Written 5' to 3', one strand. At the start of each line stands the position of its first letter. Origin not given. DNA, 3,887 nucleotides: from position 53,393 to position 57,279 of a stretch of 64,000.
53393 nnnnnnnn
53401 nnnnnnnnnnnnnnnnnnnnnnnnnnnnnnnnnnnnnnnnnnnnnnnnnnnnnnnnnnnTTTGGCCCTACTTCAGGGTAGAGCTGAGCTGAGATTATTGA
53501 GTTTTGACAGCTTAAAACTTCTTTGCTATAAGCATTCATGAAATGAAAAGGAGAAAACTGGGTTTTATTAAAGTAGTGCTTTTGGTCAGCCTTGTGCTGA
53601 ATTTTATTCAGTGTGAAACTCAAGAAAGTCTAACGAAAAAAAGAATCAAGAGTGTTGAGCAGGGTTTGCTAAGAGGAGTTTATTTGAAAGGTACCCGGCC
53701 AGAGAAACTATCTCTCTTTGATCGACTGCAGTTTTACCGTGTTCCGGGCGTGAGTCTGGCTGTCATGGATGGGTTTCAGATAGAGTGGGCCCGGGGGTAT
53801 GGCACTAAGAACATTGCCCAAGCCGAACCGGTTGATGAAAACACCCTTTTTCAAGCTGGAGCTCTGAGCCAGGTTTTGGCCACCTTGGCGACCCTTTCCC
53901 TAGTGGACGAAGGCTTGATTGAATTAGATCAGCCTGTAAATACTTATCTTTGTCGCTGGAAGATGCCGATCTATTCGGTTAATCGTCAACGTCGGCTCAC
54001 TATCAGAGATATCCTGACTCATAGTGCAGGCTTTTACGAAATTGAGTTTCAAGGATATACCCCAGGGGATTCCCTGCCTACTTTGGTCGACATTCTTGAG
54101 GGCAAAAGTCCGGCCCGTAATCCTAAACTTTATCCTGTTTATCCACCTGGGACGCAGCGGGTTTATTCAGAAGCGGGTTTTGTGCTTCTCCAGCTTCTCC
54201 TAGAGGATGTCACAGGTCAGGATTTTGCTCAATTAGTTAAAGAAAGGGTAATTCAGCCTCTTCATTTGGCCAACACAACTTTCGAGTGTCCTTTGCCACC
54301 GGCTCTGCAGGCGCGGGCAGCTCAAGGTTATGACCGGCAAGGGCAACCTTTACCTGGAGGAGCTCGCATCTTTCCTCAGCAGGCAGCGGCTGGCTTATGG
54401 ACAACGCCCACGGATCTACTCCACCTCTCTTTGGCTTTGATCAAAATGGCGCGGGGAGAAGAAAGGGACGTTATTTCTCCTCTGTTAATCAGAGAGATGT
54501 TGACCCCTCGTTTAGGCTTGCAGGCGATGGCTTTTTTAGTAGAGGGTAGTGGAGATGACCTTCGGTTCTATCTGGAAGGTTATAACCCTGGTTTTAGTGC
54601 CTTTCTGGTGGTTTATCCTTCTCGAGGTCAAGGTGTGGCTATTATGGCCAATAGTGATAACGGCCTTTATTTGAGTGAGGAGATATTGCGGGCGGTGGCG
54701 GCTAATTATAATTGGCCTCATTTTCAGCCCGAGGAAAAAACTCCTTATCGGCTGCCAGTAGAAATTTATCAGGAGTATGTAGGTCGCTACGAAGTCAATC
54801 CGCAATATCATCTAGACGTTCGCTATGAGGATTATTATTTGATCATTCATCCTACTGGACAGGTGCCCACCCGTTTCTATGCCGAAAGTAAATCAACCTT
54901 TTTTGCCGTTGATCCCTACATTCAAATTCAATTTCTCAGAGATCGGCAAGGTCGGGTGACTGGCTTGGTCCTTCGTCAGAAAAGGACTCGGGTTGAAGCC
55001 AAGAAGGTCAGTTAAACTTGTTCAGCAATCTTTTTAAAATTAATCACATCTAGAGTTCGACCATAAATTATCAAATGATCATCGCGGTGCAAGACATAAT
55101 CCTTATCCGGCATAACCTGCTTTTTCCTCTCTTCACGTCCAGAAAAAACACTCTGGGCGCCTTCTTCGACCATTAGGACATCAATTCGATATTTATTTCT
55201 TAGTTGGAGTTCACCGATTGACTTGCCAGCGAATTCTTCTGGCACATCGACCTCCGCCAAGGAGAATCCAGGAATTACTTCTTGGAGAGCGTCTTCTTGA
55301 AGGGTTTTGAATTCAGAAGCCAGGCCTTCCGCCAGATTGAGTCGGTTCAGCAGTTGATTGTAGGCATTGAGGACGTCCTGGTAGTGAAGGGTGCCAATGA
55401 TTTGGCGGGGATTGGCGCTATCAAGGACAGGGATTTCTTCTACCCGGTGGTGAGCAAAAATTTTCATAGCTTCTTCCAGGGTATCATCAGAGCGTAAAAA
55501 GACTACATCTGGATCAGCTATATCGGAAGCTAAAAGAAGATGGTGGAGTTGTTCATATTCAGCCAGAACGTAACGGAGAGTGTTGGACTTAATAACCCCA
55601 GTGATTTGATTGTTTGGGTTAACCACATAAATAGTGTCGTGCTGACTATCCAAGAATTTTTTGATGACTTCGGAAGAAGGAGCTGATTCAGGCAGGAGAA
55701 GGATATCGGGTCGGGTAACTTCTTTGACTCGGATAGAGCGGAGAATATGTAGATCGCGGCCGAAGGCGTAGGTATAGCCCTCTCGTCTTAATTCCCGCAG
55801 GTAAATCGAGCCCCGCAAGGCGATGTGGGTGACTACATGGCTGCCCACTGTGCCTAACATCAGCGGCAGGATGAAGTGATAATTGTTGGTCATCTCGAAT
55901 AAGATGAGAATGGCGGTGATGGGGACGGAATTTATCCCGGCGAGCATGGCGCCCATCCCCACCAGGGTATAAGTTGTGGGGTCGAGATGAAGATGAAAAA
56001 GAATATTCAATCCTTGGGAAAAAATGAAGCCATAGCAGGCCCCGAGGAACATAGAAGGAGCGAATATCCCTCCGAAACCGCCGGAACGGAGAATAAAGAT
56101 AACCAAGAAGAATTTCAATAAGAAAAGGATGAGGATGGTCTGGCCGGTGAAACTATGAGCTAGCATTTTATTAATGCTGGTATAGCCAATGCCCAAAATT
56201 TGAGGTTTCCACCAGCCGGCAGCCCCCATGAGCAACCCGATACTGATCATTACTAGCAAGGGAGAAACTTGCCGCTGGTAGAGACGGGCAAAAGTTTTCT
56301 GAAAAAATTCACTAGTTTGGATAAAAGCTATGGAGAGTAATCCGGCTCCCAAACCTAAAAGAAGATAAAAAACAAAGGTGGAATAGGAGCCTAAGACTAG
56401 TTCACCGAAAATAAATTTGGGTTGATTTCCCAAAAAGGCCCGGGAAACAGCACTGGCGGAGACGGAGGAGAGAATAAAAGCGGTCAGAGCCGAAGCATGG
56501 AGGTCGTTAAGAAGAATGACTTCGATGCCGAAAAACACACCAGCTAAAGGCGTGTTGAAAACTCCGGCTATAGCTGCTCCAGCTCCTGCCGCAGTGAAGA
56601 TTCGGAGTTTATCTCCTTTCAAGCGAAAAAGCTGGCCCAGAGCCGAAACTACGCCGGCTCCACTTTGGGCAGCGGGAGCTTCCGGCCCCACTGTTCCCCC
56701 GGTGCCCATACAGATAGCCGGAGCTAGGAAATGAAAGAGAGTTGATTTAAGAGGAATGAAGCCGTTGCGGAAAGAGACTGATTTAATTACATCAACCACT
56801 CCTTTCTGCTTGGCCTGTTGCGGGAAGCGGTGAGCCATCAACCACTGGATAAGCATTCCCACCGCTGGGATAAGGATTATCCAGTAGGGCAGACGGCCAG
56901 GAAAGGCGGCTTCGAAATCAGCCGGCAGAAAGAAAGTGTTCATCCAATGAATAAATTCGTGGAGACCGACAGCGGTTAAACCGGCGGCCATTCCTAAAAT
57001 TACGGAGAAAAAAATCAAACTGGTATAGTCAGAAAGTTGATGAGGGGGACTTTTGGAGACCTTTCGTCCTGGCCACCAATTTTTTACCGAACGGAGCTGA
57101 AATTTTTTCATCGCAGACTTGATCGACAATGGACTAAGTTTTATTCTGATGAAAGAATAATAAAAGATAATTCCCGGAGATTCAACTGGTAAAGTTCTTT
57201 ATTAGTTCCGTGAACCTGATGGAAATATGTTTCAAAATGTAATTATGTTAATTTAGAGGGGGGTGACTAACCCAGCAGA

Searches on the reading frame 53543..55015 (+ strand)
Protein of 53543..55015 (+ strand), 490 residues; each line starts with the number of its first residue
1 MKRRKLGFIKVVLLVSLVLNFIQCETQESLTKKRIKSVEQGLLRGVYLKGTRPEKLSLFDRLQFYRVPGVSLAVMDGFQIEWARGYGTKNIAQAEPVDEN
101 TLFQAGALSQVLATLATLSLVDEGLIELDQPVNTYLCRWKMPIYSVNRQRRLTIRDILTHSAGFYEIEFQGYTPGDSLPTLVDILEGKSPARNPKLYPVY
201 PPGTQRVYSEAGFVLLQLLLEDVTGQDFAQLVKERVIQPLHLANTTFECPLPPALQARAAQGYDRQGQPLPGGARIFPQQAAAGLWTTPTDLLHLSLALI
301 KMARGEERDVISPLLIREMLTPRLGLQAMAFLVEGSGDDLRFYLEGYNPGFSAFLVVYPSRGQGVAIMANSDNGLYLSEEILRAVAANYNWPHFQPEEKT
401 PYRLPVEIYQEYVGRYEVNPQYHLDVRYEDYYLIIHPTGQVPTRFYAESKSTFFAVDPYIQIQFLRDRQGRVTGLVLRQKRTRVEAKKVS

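Call 35: search_protein_families(library=pfam, proteins=[window:53543-55015:+], max_evalue=0.00001)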
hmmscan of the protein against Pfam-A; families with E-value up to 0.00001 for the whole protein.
window:53543-55015:+ (490 aa): 2 families
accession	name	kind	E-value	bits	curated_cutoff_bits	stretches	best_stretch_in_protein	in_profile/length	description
PF00144.29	Beta-lactamase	-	6.6e-49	167.3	27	1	60-374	6-313/329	Beta-lactamase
PF11954.13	DUF3471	-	8.3e-06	26.6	29.3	0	405-478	8-89/103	Domain of unknown function (DUF3471)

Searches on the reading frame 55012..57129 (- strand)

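Call 35: search_protein_families(library=pfam, proteins=[window:55012-57129:-], max_evalue=0.00001)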
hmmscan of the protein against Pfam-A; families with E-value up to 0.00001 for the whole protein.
window:55012-57129:- (705 aa): 3 families
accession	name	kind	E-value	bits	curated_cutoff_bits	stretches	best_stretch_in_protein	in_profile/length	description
PF00654.25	Voltage_CLC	-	2.1e-81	274.3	24.8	1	92-434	2-345/346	Voltage gated chloride channel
PF00571.33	CBS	-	5.7e-17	62.2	24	1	534-590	1-55/57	CBS domain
PF02080.26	TrkA_C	-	1.4e-06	28.6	27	1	625-699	2-67/71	TrkA-C domain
